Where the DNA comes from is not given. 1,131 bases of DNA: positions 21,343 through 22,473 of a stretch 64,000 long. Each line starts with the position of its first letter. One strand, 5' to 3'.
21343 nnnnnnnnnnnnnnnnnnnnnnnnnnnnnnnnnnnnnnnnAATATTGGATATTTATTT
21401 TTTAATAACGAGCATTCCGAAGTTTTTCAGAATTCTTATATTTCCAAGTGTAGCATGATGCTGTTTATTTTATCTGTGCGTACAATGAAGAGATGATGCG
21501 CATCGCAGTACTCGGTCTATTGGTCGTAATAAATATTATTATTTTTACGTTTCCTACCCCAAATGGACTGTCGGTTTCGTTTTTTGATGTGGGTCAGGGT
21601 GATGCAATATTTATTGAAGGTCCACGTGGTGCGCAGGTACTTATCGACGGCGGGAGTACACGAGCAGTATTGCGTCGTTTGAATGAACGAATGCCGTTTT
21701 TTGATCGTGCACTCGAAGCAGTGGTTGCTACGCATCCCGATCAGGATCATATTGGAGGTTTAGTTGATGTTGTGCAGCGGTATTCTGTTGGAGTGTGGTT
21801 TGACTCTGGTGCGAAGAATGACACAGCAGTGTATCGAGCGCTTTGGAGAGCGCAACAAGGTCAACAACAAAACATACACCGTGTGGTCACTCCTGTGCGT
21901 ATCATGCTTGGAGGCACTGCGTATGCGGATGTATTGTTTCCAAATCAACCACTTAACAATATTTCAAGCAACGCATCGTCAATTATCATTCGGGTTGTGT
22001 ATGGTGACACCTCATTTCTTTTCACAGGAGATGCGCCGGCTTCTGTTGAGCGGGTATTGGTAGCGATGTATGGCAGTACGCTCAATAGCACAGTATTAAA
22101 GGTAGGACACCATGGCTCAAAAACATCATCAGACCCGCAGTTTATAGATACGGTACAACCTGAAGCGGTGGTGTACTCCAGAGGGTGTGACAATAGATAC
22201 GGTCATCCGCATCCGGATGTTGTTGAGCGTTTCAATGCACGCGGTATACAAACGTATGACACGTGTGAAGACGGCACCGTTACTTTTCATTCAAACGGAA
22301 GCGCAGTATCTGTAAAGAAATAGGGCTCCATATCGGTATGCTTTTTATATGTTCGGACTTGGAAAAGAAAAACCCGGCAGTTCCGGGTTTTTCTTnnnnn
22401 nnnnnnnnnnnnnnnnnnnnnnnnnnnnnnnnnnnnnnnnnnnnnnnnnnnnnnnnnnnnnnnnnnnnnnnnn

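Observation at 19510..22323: ComEC split into a membrane-channel gene and a separate MBL-domain gene, with a convergent superoxide dismutase gene between them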

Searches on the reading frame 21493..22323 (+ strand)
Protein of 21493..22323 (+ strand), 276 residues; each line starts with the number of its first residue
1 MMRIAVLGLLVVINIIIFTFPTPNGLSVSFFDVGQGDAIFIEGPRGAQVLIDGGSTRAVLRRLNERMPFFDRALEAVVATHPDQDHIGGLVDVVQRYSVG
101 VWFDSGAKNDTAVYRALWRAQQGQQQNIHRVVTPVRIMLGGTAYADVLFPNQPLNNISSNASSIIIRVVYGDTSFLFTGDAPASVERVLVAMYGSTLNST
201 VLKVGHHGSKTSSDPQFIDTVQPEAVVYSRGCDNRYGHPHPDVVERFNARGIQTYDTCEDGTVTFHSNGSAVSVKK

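Call 3: search_protein_families(library=pfam, proteins=[window:21493-22323:+], max_evalue=0.01)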
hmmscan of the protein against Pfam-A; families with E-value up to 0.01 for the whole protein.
window:21493-22323:+ (276 aa): 3 families
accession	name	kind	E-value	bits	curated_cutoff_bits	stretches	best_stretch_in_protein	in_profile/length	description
PF00753.33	Lactamase_B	-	6e-12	46.3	22.7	1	32-227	2-191/196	Metallo-beta-lactamase superfamily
PF12706.13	Lactamase_B_2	-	0.0004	20.5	27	1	49-182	3-144/200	Beta-lactamase superfamily domain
PF25281.1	MBL_MAP1B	-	0.00086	18.8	37.6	1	30-97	25-88/279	MAP1B MBL-like domain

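Call 4: search_protein_families(library=ncbifam, proteins=[window:21493-22323:+], max_evalue=0.01)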
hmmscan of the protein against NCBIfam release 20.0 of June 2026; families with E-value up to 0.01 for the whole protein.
window:21493-22323:+ (276 aa): 7 families
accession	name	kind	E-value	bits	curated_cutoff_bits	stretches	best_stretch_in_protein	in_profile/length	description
TIGR00361.1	ComEC_Rec2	equivalog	7.9e-39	133.3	190.05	1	6-261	421-663/663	DNA internalization-related competence protein ComEC/Rec2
NF008580.0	PRK11539.1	equivalog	1.2e-29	103.2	969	1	8-269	485-732/758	ComEC family protein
NF041809.1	Avs1a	equivalog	2.2e-17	62.9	420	2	31-95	2-68/387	AVAST type 1 anti-phage system MBL fold metallo-hydrolase Avs1a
NF049846.1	blaAHM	exception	2e-16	59.8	590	1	30-275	67-303/304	AHM family subclass B3-like metallo-beta-lactamase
NF058524.1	6A-MBL_enzyme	equivalog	1.5e-09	37.4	220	1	30-120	1-100/346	anti-phage 6A-MBL system MBL-fold protein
TIGR03413.1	GSH_gloB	equivalog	7.3e-05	22.2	200.8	1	45-104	19-74/248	hydroxyacylglutathione hydrolase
NF007597.0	PRK10241.1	equivalog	0.0063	15.8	421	0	46-101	22-73/251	hydroxyacylglutathione hydrolase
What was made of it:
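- Checked: That is its best NCBIfam hit at 133 bits, against 63 bits for the next family, Avs1a (call 4).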

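Call 5: find_homologous_proteins(query=window:21493-22323:+, max_evalue=1e-10)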
Query window:21493-22323:+ (276 aa): 7992 proteins with E <= 1e-10 among 8000 candidates; the best 120 are listed.
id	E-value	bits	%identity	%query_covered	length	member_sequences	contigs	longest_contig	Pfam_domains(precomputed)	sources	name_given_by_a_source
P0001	6.1e-181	618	100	100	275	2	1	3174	PF00753.34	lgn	-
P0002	2.3e-133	462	73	100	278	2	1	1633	PF00753.34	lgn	-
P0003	1.9e-101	357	59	100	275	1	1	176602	PF25281.1,PF00753.34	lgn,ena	-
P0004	5.3e-99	349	58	100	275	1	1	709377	PF12706.14,PF00753.34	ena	-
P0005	2.7e-97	343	58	92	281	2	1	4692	PF12706.14,PF00753.34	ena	-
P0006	3.6e-97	343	54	100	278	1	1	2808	PF00753.34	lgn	-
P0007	8.3e-97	342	55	100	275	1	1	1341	PF00753.34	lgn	-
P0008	1.3e-96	341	56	99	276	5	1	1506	PF00753.34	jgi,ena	-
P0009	1.6e-96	341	55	100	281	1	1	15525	PF00753.34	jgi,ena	-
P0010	5.5e-96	339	55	100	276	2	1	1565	PF00753.34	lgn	-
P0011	1.6e-95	338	57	95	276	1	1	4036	PF23023.2,PF25281.1,PF00753.34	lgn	-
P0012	1.7e-95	337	55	99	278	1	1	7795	PF00753.34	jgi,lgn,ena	-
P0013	1.7e-95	337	56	100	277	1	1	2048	PF00753.34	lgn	-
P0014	2.2e-95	337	56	97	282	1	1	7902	PF00753.34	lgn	-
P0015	2.3e-95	337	58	100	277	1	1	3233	PF00753.34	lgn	-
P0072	2.4e-85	304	51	99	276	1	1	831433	PF00753.34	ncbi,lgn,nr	ncbi:MBL fold metallo-hydrolase [Patescibacteria group bacterium]|nr:MBL fold metallo-hydrolase [Pat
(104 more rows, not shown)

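Call 7: find_encoding_contigs(protein=P0003, flank=6000, max_places=2)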
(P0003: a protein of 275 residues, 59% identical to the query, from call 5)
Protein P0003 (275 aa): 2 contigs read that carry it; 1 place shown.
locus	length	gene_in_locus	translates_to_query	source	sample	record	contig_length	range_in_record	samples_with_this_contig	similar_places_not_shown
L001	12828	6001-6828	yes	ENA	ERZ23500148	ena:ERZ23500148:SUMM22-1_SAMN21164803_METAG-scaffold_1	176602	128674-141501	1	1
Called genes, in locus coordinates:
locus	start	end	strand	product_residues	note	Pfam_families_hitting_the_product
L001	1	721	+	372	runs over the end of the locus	PF00162:PGK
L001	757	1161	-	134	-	PF11969:DcpS_C, PF01230:HIT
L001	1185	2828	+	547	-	PF01368:DHH, PF02272:DHHA1, PF17768:RecJ_OB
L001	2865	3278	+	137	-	PF00075:RNase_H, PF13456:RVT_3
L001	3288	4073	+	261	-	PF00175:NAD_binding_1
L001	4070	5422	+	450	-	PF13567:DUF4131, PF03772:Competence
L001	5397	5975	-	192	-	PF02777:Sod_Fe_C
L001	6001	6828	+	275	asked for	PF25281:MBL_MAP1B (weak), PF00753:Lactamase_B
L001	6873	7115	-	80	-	PF00830:Ribosomal_L28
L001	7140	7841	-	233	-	PF13489:Methyltransf_23, PF02353:CMAS (weak), PF13847:Methyltransf_31, PF08241:Methyltransf_11, PF08242:Methyltransf_12, PF13649:Methyltransf_25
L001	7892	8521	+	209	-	PF02163:Peptidase_M50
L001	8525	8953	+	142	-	-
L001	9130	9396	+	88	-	-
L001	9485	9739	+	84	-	-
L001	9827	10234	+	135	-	PF00164:Ribosom_S12_S23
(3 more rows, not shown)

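Call 8: find_encoding_contigs(protein=P0004, flank=6000, max_places=2)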
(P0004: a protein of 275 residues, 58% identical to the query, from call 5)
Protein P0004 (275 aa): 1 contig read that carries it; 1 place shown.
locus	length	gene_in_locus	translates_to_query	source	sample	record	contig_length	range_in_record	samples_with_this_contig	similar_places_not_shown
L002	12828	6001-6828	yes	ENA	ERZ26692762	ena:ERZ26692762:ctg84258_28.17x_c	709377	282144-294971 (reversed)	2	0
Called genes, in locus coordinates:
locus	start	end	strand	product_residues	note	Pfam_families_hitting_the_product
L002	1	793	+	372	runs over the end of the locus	PF00162:PGK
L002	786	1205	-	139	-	PF11969:DcpS_C, PF01230:HIT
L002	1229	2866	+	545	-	PF01368:DHH, PF02272:DHHA1, PF17768:RecJ_OB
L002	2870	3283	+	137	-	PF00075:RNase_H, PF13456:RVT_3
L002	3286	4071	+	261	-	PF00175:NAD_binding_1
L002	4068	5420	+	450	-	PF13567:DUF4131, PF03772:Competence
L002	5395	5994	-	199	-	PF02777:Sod_Fe_C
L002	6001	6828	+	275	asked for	PF00753:Lactamase_B, PF12706:Lactamase_B_2 (weak)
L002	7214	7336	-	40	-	-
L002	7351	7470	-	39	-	-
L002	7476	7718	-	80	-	PF00830:Ribosomal_L28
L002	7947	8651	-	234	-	PF13489:Methyltransf_23, PF01209:Ubie_methyltran (weak), PF02353:CMAS, PF13847:Methyltransf_31, PF08241:Methyltransf_11, PF08242:Methyltransf_12, PF13649:Methyltransf_25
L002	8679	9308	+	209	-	PF02163:Peptidase_M50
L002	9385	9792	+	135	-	PF00164:Ribosom_S12_S23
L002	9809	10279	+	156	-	PF00177:Ribosomal_S7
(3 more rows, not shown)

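Call 9: find_encoding_contigs(protein=P0072, flank=6000, max_places=2)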
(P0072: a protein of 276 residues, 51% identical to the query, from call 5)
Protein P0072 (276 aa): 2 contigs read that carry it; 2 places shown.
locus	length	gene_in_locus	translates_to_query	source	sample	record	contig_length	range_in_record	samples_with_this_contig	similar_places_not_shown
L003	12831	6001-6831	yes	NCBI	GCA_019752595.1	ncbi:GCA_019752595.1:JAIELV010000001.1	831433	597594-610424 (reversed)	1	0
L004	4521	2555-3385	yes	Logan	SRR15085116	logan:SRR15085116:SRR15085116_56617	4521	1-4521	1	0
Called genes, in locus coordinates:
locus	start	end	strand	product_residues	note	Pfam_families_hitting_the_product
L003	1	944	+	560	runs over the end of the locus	PF01368:DHH, PF02272:DHHA1 (weak), PF17768:RecJ_OB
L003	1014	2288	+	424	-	-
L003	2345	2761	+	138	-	PF00075:RNase_H, PF13456:RVT_3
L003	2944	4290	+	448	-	PF13567:DUF4131, PF03772:Competence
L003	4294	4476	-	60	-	-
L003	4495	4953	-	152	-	-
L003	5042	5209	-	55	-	-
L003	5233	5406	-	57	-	-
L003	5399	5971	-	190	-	PF02777:Sod_Fe_C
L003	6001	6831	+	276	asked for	PF00753:Lactamase_B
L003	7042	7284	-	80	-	PF00830:Ribosomal_L28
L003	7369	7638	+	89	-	-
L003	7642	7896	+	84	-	-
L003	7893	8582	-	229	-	PF13489:Methyltransf_23, PF13847:Methyltransf_31, PF08241:Methyltransf_11, PF08242:Methyltransf_12 (weak), PF13649:Methyltransf_25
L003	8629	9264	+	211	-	PF02163:Peptidase_M50 (weak)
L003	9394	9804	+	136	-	PF00164:Ribosom_S12_S23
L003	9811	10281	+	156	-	PF00177:Ribosomal_S7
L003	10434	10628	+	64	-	-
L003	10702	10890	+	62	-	-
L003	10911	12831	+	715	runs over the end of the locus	PF00009:GTP_EFTU, PF03144:GTP_EFTU_D2, PF22042:EF-G_D2, PF14492:EFG_III, PF16658:RF3_C (weak), PF03764:EFG_IV, PF00679:EFG_C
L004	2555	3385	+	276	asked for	PF00753:Lactamase_B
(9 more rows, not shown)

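Call 12: find_related_loci(query=A1, collection=genome_contigs, flank=10000)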
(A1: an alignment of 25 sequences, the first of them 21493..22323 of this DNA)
Query A1 (276 aa) in genome_contigs; peptide patterns used: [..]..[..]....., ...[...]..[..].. (x = any residue, [..] = any of these).
600 stretches matched a pattern (row limit reached: there are more); 590 encode a relative of the query (tblastn E <= 1e-3); the best 80 are kept; 80 distinct loci.
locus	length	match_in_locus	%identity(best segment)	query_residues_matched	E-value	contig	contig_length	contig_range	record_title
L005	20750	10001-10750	50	26-275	6e-83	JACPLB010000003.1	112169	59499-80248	MAG: Candidatus Kaiserbacteria bacterium isolate NC_groundwater_510_Ag_S-0.1um_48_15 S35_SO-1_scaffold_87457, whole geno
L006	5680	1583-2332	49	26-275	3e-74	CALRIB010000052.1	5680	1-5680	MAG: Candidatus Nomurabacteria bacterium isolate MaH-09apr19-211 genome assembly, contig: MaH-09apr19-C34418, whole geno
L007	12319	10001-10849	42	2-275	7e-74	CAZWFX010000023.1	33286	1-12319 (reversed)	MAG TPA_asm: uncultured Candidatus Saccharibacteria bacterium isolate SRP278252_co2_728 genome assembly, contig: NODE_25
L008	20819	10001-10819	47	4-275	1e-73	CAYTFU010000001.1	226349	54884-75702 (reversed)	MAG TPA_asm: uncultured Candidatus Saccharibacteria bacterium isolate ERP113451_co1_10 genome assembly, contig: NODE_10_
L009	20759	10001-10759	49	26-275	7e-72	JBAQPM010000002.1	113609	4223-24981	MAG: Minisyncoccia bacterium isolate MFD12001_ilm_asm_bin22 k127_87636, whole genome shotgun sequence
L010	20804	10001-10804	46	4-275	2e-71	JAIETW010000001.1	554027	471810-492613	MAG: Patescibacteria group bacterium isolate time.spades.CONCOCT.2.5kb_081 c_000000000001, whole genome shotgun sequence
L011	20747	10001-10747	49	24-274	1e-70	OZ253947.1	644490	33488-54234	MAG: Candidatus Paceibacterota bacterium isolate 943e5f1b-fc77-4159-9421-3b44cfae6817 genome assembly, chromosome: 1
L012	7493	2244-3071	45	4-275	3e-70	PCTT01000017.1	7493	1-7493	MAG: Candidatus Campbellbacteria bacterium CG22_combo_CG10-13_8_21_14_all_36_13 CG22_scaffold_8413_c, whole genome shotg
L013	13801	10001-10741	46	26-272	2e-69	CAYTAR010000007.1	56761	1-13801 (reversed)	MAG TPA_asm: uncultured Candidatus Saccharibacteria bacterium isolate SRP319275_co5_193 genome assembly, contig: NODE_17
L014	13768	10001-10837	44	2-275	5e-68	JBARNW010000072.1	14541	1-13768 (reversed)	MAG: Minisyncoccia bacterium isolate MFD12107_ilm_asm_bin28 k127_45696, whole genome shotgun sequence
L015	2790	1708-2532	43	5-274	3e-68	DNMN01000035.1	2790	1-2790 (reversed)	MAG TPA_asm: Candidatus Yonathbacteria bacterium isolate UBA12043 contig_40321, whole genome shotgun sequence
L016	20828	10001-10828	40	7-276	2e-69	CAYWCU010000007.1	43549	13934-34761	MAG TPA_asm: uncultured Candidatus Saccharibacteria bacterium isolate binchicken_co132_51 genome assembly, contig: NODE_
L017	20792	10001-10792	41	26-275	9e-68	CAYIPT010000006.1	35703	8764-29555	MAG TPA_asm: uncultured Candidatus Saccharibacteria bacterium isolate ERP119705_co3_333 genome assembly, contig: NODE_12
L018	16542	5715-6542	42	6-276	3e-67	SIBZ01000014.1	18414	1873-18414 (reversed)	MAG: Candidatus Taylorbacteria bacterium isolate Baikal-deep-G190 BACOMB-C14471, whole genome shotgun sequence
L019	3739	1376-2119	45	26-272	3e-67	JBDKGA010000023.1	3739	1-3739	MAG: Candidatus Parcubacteria bacterium isolate farmington_2019_sw_WHONDRS-S19S_0053_B_bin.33 scaffold_609413, whole gen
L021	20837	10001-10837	42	2-275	8e-66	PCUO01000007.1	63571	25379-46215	MAG: Candidatus Yonathbacteria bacterium CG17_big_fil_post_rev_8_21_14_2_50_43_9 CG17_8_21_14_2.50_scaffold_147_c, whole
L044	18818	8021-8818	39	9-272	6e-51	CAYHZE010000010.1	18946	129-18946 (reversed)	MAG TPA_asm: uncultured Candidatus Saccharibacteria bacterium isolate ERP119705_co17_184 genome assembly, contig: NODE_3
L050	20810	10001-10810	37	9-273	3e-48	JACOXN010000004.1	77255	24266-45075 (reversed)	MAG: Candidatus Giovannonibacteria bacterium isolate NC_groundwater_154_Ag_S-0.1um_46_13 S4_GD2017_2_S1_scaffold_149, wh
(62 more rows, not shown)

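Call 27: search_solved_structures(query=window:21493-22323:+, max_evalue=0.001, show_alignments=2)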
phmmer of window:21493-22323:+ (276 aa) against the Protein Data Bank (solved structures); distinct sequences matched with E-value up to 0.001: 7.
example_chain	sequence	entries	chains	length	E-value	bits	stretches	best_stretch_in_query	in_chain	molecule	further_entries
30bt_A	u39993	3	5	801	3.1e-35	125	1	4-270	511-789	Beta-lactamase-like domain | ComEC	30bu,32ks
9ic4_A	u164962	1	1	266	3.8e-32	114.9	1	26-271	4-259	Competence protein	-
9vc9_A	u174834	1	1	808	2.1e-24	89.5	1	159-266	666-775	Dna internalization-related competence protein rec2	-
9vcb_A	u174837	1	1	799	5e-19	71.9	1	27-264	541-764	DNA internalization-related competence protein ComEC/Rec2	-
9vcf_A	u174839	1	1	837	5.6e-19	71.7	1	27-264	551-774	DNA internalization-related competence protein ComEC/Rec2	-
9vc6_A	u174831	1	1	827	9.8e-19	70.9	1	17-246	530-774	Competence protein ComEC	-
7l0b_A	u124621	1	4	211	5.1e-05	25.9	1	37-105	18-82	Hydroxyacylglutathione hydrolase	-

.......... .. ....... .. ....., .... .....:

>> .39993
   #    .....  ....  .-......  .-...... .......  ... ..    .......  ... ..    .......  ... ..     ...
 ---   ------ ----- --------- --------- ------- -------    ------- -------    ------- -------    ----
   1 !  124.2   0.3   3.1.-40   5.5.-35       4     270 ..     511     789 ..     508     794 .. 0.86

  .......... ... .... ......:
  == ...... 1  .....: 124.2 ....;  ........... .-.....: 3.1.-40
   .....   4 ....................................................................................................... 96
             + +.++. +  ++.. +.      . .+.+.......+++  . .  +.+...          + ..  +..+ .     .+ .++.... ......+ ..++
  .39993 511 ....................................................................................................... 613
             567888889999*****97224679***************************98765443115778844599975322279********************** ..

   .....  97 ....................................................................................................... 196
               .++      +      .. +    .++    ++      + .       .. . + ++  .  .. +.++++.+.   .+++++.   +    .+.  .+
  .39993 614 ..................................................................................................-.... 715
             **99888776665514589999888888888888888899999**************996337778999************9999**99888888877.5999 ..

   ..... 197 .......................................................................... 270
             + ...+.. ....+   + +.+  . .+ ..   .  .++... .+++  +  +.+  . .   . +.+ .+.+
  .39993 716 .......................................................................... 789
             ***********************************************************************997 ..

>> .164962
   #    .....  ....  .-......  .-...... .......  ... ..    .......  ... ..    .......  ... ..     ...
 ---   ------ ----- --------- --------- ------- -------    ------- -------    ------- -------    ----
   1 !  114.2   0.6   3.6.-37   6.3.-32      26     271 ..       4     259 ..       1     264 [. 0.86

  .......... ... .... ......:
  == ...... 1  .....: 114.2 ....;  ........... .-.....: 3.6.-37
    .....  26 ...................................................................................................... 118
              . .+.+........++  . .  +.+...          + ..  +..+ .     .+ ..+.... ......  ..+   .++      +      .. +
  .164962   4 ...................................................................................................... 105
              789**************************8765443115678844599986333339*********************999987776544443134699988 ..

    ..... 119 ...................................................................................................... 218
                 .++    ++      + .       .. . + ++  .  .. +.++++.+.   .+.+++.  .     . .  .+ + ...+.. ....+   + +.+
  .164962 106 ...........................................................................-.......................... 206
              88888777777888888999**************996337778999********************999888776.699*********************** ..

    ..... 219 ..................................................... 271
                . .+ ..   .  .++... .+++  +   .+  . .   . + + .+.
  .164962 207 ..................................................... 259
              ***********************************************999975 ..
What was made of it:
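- On ComEC/Rec2 DNA-internalisation protein: Piece 2 residues 4-22 align to the TM segment 511-530 of 30bt_A, directly before the MBL domain (call 27).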

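Call 64: predict_structure(alignment_id=A1)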
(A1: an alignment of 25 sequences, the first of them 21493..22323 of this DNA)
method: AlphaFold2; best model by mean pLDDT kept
length: 276 residues; sequences in the alignment: 25
mean_pLDDT: 92.0   pTM: 0.89
mean pLDDT of the five models: 92.0, 89.4, 89.0, 88.4, 87.3
residues with pLDDT >= 90: 212; 70-90: 60; 50-70: 4; < 50: 0
segments of 3 or more residues with pLDDT < 50: none
pLDDT, mean of each block of 10 residues (from residue 1): 93 80 83 95 94 96 87 92 92 94 89 92 87 91 95 78 95 96 94 97 92 96 97 90 96 97 97 95
secondary structure, 60 per line:
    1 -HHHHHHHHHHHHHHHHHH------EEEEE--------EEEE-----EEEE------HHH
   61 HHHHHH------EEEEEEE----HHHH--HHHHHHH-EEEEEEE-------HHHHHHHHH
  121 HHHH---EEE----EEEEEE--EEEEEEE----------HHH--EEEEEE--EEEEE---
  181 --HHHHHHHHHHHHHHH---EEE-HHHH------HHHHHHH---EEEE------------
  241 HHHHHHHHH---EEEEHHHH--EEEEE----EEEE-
elements in order: H2-19 E26-30 E39-42 E48-51 H58-66 E73-79 H84-87 H90-96 E98-104 H112-124 E128-130 E135-140 E143-149 E165-170 E173-177 H183-197 E201-203 H205-208 H215-221 E225-228 H241-249 E253-256 H257-260 E263-267 E272-275

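Call 67: fold_search(model_id=the predicted structure, library=pdb)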
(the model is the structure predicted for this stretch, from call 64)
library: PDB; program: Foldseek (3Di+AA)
matches with E <= 10: 785; with E <= 0.001: 248
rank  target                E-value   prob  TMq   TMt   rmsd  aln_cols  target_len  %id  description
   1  9ic4                  4.7e-26  1.00  0.82  0.84   2.6       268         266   30  Crystal structure of beta-lactamase-like domain of ComEC from Moorella glycerini (released 2025-10-01)
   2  2bib                  4.1e-17  1.00  0.75  0.40   4.3       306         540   17  Crystal structure of the complete modular teichioic acid phosphorylcholine esterase Pce (CbpE) from Streptococcus pneumo (released 2005-05-09)
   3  1wra_A                1.5e-15  1.00  0.73  0.66   4.3       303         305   18  Crystal Structure of Phosphorylcholine Esterase Domain of the Virulence Factor Choline Binding Protein E from Streptoc (released 2005-05-31)
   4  1wra_B                5.3e-15  1.00  0.74  0.67   4.3       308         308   18  Crystal Structure of Phosphorylcholine Esterase Domain of the Virulence Factor Choline Binding Protein E from Streptoc (released 2005-05-31)
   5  2p4z_B                1.7e-10  1.00  0.59  0.59   6.2       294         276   12  A Ferredoxin-like Metallo-beta-lactamase Superfamily Protein from Thermoanaerobacter tengcongensis (released 2008-03-18)
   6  7dck_A                1.5e-09  1.00  0.55  0.61   5.0       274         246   14  Crystal structure of phosphodiesterase tw9814 (released 2021-10-27)
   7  2p4z_A                1.8e-09  1.00  0.58  0.58   6.1       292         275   12  A Ferredoxin-like Metallo-beta-lactamase Superfamily Protein from Thermoanaerobacter tengcongensis (released 2008-03-18)
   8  5kil                  2.2e-09  1.00  0.56  0.32   6.7       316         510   15  CmlA beta-hydroxylase E377D mutant (released 2017-04-26)
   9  7dck_B                3.8e-09  1.00  0.55  0.62   5.0       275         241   14  Crystal structure of phosphodiesterase tw9814 (released 2021-10-27)
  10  5kik                  8.8e-09  1.00  0.54  0.31   6.9       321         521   16  CmlA beta-hydroxylase in chemically reduced diferrous state (released 2017-04-26)
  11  7bz3_D                9.4e-09  1.00  0.61  0.53   5.0       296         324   14  The mutant variant of PNGM-1. H257 was substituted for alanine to study substrate binding. (released 2021-04-28)
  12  1zkp_A                1.1e-08  1.00  0.58  0.63   5.0       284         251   13  1.5A Resolution Crystal Structure of a Metallo Beta Lactamase Family Protein, the ELAC Homolgue of Bacillus anthracis, (released 2005-06-21)
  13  8a90_B                1.1e-08  1.00  0.57  0.32   5.8       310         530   13  Crystal structure of FrsH (released 2023-07-12)
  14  3x2y_A                1.2e-08  1.00  0.49  0.57   6.7       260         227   13  Crystal structure of metallo-beta-lactamase H8A from Thermotoga maritima (released 2016-02-17)
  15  1ww1_B                1.3e-08  1.00  0.53  0.60   5.4       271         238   14  Crystal structure of tRNase Z from Thermotoga maritima (released 2005-02-22)
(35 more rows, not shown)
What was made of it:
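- On ComEC/Rec2 DNA-internalisation protein: Fold match to 9ic4: E 5e-26, TM 0.82 (call 67).
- The best fold match is the ComEC nuclease domain (call 67). Weaker matches exist to Avs1a (63 bits), an AHM-type beta-lactamase (60 bits) and Pce by fold (E 4e-17) (calls 4, 67). ComEC is the best match by every measure: 133 bits to TIGR00361 including the pre-domain TM helix (call 4); E 3e-35 to ComEC 30bt_A against 5e-5 to glyoxalase II (call 27); Foldseek E 5e-26 to the ComEC nuclease domain (call 67).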
